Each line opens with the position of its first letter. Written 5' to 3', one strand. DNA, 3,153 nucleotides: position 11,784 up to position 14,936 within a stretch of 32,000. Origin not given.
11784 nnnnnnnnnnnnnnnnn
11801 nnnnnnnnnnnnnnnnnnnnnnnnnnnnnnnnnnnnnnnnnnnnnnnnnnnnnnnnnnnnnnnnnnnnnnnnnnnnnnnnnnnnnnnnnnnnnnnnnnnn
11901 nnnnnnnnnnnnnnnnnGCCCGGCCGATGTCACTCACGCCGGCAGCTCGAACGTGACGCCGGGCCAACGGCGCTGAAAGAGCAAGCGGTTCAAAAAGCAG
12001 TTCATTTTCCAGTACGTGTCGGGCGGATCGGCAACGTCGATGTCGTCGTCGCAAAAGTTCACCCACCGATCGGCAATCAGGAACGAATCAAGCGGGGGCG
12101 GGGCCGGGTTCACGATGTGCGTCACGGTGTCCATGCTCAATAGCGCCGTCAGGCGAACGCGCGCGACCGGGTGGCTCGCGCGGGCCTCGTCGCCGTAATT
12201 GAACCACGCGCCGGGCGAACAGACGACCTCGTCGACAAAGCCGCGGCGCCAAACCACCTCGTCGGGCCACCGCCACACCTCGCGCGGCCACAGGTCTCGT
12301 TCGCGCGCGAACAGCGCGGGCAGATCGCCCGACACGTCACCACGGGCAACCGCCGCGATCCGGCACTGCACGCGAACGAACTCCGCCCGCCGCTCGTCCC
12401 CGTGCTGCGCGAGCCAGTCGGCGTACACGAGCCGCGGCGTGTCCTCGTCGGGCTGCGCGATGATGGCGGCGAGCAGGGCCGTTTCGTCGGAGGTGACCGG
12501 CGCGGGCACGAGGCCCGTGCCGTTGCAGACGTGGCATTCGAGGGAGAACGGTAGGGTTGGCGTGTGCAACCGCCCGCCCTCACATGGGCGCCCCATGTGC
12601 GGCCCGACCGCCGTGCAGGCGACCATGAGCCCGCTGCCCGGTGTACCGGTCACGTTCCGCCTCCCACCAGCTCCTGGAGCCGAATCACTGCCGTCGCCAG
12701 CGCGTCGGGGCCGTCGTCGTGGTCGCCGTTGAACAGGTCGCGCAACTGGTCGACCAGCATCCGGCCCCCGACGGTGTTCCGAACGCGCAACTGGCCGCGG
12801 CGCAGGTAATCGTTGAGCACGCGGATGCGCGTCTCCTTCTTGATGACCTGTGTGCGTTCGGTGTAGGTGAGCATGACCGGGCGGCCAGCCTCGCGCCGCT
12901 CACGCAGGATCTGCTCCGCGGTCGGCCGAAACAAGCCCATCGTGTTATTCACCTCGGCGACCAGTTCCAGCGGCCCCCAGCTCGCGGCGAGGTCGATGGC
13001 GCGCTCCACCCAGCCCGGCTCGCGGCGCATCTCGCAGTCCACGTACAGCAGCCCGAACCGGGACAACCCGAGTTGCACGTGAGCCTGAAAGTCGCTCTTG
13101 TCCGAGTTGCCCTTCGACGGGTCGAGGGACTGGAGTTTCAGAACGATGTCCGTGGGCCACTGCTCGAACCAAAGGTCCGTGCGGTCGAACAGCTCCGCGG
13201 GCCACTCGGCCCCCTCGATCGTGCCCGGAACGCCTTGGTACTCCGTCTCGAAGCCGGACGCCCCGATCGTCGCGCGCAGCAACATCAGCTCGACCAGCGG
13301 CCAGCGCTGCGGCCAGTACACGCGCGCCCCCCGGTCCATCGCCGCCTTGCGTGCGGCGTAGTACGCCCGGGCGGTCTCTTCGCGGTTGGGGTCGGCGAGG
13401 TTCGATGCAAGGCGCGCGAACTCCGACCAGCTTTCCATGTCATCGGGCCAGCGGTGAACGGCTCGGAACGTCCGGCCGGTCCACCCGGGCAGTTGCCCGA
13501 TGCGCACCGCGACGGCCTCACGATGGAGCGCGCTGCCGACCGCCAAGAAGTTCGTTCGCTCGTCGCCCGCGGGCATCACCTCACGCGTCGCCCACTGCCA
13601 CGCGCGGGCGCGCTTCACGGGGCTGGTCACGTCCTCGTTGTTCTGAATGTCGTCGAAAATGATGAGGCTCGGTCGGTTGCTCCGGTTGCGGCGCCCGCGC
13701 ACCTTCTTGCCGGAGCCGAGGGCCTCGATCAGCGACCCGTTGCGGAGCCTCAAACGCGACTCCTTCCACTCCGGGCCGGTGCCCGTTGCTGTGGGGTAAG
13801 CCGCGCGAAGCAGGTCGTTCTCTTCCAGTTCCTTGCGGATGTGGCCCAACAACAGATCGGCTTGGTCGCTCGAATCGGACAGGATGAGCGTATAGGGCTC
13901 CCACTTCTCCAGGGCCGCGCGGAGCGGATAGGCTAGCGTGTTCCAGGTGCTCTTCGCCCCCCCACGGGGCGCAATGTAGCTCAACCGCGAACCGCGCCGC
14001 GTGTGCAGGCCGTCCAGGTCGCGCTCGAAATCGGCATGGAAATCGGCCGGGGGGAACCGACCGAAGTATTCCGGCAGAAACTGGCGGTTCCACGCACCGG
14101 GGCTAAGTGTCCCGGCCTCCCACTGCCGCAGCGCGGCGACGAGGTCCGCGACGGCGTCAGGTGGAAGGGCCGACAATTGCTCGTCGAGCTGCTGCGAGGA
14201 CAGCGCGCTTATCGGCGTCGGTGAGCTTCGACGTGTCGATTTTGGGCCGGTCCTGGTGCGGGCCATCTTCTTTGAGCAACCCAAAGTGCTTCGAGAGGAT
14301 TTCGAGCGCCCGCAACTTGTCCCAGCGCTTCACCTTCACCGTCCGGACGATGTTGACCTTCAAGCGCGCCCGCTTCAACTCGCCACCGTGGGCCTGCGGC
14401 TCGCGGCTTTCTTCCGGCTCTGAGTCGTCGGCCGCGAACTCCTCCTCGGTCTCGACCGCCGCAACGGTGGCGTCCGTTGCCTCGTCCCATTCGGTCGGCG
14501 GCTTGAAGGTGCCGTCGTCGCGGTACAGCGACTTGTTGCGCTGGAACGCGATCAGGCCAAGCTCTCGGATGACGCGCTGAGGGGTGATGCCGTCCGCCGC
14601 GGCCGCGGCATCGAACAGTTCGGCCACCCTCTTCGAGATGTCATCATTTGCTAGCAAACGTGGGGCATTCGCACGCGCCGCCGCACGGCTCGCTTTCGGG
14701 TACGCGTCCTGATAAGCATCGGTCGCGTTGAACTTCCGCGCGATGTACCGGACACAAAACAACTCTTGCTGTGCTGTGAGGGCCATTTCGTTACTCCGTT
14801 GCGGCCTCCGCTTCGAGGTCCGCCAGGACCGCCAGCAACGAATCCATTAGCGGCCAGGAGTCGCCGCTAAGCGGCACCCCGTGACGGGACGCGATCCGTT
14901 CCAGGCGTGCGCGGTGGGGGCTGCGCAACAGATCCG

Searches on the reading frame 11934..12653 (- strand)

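Call 9: search_protein_families(library=pfam, proteins=[window:11934-12653:-], max_evalue=0.01)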
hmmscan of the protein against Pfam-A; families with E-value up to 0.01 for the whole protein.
window:11934-12653:- (239 aa): 0 families

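Call 10: search_protein_families(library=phrogs, proteins=[window:11934-12653:-], max_evalue=0.001)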
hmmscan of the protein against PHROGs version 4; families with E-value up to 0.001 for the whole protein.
window:11934-12653:- (239 aa): 1 family
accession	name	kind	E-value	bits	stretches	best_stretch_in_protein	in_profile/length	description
phrog_18306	-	unknown function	1.4e-07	32.5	1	53-97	2-46/242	-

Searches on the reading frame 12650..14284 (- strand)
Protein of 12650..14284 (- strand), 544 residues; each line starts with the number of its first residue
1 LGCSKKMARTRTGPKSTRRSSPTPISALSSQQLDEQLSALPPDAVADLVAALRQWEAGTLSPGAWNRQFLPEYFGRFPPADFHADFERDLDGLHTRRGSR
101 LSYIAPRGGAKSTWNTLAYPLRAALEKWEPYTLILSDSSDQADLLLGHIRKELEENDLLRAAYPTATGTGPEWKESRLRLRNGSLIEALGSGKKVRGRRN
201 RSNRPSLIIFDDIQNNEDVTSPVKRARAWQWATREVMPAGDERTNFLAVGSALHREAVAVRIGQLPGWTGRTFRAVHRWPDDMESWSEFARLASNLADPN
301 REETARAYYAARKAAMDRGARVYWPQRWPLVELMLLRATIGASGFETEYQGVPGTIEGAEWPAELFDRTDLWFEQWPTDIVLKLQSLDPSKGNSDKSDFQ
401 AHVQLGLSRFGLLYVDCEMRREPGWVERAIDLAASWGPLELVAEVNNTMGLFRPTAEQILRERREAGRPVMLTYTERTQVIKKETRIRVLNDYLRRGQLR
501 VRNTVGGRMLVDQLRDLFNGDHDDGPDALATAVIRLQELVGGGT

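Call 9: search_protein_families(library=pfam, proteins=[window:12650-14284:-], max_evalue=0.01)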
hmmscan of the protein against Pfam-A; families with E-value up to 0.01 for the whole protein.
window:12650-14284:- (544 aa): 0 families

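Call 10: search_protein_families(library=phrogs, proteins=[window:12650-14284:-], max_evalue=0.001)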
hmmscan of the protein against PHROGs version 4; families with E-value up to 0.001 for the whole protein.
window:12650-14284:- (544 aa): 3 families
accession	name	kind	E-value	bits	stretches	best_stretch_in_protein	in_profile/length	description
phrog_38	-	head and packaging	8e-77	260.5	1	50-542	266-709/760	terminase large subunit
phrog_14112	-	unknown function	4.8e-14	53.4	1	96-226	99-233/247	-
phrog_28155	-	head and packaging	0.00063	20.6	0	98-233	59-184/260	terminase large subunit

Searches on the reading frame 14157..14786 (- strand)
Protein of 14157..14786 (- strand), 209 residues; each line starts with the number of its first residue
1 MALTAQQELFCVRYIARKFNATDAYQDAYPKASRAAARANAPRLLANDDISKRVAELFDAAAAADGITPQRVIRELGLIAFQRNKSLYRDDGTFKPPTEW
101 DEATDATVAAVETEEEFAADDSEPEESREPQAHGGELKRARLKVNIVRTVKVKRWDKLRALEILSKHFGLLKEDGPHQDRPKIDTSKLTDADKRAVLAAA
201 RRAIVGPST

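Call 9: search_protein_families(library=pfam, proteins=[window:14157-14786:-], max_evalue=0.01)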
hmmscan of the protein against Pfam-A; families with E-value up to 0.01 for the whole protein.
window:14157-14786:- (209 aa): 1 family
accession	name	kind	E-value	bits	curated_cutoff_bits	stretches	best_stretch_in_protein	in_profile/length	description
PF03592.21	Terminase_2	-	8.7e-24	85.2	26.1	1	3-172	1-131/141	Terminase small subunit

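Call 10: search_protein_families(library=phrogs, proteins=[window:14157-14786:-], max_evalue=0.001)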
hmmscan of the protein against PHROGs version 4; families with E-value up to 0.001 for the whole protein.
window:14157-14786:- (209 aa): 2 families
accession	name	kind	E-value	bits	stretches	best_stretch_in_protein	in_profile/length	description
phrog_51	-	head and packaging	7.1e-28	99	1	1-187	87-230/261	terminase small subunit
phrog_2606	-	head and packaging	6.5e-18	66.1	1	3-81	89-165/310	terminase small subunit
